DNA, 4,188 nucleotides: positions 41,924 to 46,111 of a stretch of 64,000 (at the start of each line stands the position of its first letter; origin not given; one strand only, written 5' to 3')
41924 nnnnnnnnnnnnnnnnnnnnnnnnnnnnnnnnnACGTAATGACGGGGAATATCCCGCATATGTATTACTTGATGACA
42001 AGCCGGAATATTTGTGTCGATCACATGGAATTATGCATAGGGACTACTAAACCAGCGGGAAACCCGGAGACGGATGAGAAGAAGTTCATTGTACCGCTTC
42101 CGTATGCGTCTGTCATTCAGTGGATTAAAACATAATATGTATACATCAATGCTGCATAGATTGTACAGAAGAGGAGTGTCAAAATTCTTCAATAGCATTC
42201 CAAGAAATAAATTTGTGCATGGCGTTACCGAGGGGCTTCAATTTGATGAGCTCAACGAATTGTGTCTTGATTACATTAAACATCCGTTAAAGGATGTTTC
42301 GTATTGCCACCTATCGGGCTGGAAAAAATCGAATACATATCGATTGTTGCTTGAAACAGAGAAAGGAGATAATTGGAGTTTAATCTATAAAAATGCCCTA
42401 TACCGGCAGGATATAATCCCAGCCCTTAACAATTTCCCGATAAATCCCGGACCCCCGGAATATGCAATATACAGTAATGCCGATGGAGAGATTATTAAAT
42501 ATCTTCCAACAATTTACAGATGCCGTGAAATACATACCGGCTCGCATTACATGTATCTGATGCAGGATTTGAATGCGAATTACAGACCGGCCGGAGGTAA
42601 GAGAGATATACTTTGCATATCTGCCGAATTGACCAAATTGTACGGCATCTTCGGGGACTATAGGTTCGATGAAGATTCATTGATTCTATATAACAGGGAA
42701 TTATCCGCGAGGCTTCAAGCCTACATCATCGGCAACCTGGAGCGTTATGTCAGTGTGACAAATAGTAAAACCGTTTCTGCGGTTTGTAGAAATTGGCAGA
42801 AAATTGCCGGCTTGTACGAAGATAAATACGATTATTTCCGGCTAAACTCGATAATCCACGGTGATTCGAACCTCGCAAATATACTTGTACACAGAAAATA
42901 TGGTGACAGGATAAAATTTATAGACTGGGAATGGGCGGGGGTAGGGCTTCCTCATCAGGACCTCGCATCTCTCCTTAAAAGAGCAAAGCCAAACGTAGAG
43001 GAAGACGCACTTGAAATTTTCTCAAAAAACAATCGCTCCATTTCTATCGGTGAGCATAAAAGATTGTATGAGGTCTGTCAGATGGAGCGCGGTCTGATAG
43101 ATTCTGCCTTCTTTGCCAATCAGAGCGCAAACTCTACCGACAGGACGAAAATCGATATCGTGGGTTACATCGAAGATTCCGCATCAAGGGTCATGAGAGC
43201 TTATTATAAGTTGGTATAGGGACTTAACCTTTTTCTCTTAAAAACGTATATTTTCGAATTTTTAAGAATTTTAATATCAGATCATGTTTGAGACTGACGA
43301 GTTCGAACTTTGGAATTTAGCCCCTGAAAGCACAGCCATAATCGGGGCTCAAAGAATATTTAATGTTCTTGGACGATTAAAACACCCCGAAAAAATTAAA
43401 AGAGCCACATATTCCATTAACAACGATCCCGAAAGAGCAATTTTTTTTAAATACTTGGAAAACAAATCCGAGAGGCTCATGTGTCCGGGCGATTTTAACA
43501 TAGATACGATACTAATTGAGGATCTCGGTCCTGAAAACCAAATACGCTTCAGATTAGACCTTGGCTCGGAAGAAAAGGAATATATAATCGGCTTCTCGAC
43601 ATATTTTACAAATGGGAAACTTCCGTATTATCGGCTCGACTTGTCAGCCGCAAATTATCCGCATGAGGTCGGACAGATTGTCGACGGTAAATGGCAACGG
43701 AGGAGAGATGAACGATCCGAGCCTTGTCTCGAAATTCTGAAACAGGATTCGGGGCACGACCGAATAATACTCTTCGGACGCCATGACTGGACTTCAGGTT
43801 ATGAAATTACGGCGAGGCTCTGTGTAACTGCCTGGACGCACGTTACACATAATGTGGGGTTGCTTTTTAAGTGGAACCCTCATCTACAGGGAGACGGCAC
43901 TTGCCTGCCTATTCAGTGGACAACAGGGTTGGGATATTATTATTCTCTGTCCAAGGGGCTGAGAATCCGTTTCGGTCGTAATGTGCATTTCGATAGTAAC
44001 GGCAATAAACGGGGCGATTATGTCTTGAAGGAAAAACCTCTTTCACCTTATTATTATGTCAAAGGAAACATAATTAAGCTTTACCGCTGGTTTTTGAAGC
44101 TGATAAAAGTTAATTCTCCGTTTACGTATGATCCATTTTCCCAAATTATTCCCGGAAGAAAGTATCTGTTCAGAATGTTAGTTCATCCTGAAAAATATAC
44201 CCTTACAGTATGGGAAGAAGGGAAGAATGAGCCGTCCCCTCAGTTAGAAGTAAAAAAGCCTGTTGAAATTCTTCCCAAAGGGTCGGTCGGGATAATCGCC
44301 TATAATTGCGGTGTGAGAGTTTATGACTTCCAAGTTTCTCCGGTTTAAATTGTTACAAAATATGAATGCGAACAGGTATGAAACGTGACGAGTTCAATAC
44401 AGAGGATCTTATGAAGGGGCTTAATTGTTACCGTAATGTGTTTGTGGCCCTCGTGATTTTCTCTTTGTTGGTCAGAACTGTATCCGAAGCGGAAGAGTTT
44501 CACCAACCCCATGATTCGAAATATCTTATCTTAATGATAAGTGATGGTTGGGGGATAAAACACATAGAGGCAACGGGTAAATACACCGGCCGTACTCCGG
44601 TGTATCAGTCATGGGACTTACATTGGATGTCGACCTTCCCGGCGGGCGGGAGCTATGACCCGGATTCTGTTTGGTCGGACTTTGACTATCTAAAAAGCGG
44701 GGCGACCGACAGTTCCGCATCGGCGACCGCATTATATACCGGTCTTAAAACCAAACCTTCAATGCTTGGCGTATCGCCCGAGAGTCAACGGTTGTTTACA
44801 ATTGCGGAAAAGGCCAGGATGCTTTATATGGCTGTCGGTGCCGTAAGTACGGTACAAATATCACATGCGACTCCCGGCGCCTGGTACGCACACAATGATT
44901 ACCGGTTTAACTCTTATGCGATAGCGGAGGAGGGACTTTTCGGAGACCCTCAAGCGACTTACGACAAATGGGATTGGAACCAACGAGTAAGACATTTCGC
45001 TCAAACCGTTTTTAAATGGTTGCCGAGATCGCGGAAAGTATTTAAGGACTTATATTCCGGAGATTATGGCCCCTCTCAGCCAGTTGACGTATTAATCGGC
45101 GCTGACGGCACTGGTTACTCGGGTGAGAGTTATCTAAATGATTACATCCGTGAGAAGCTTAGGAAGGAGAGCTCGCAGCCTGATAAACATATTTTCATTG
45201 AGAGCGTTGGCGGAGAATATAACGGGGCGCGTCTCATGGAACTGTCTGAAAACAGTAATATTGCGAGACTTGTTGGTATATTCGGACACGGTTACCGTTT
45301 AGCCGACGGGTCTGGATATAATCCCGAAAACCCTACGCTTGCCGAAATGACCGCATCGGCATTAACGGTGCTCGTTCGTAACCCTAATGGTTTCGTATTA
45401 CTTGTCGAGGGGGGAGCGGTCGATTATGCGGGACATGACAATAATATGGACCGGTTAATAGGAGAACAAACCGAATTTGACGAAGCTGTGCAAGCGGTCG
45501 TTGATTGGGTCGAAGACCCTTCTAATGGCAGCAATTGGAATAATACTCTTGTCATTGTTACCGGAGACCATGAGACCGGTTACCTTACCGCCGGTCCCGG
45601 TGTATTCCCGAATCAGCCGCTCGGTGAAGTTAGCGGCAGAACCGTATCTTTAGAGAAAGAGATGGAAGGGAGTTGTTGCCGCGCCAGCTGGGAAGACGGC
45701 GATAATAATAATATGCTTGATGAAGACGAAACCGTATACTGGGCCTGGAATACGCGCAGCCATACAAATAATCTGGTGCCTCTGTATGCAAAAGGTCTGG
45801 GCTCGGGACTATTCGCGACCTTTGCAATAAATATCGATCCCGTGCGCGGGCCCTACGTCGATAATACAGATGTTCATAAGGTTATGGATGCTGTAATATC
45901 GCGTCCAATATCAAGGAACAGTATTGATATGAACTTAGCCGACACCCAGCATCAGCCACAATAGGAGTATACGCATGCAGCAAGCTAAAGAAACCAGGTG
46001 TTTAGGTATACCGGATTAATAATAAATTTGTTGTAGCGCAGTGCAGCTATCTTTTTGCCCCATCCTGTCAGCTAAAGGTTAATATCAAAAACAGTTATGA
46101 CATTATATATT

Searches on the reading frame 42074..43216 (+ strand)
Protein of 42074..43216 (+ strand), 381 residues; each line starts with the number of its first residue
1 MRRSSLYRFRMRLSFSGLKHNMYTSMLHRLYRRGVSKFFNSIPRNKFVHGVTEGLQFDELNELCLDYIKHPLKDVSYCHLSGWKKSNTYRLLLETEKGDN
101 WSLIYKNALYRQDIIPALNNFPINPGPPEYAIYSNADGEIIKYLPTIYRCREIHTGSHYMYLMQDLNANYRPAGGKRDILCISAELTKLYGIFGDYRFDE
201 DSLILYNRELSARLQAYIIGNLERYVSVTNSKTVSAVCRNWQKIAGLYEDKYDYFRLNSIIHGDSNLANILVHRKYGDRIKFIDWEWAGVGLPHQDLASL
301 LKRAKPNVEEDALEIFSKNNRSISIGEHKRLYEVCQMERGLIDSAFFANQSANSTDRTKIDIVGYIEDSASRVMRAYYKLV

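Call 9: search_protein_families(library=pfam, proteins=[window:42074-43216:+], max_evalue=0.001)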
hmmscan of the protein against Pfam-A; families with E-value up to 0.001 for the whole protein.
window:42074-43216:+ (381 aa): 1 family
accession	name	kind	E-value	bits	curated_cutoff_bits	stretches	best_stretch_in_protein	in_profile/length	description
PF01636.29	APH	-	2e-08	34.7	23.2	1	259-303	169-212/239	Phosphotransferase enzyme family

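Call 58: search_protein_families(library=padloc, proteins=[window:42074-43216:+], max_evalue=0.01)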
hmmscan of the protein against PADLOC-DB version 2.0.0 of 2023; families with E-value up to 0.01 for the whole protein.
window:42074-43216:+ (381 aa): 0 families

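Call 66: search_solved_structures(query=window:42074-43216:+, max_evalue=0.01)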
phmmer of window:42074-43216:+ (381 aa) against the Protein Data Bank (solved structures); distinct sequences matched with E-value up to 0.01: 0.

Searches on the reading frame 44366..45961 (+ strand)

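Call 44: search_protein_families(library=pfam, proteins=[window:44366-45961:+], max_evalue=0.0001)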
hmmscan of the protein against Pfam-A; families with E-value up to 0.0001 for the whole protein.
window:44366-45961:+ (532 aa): 1 family
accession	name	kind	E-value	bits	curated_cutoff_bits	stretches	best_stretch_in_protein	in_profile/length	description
PF00245.25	Alk_phosphatase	-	6e-49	167.6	24.4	2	288-509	203-419/423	Alkaline phosphatase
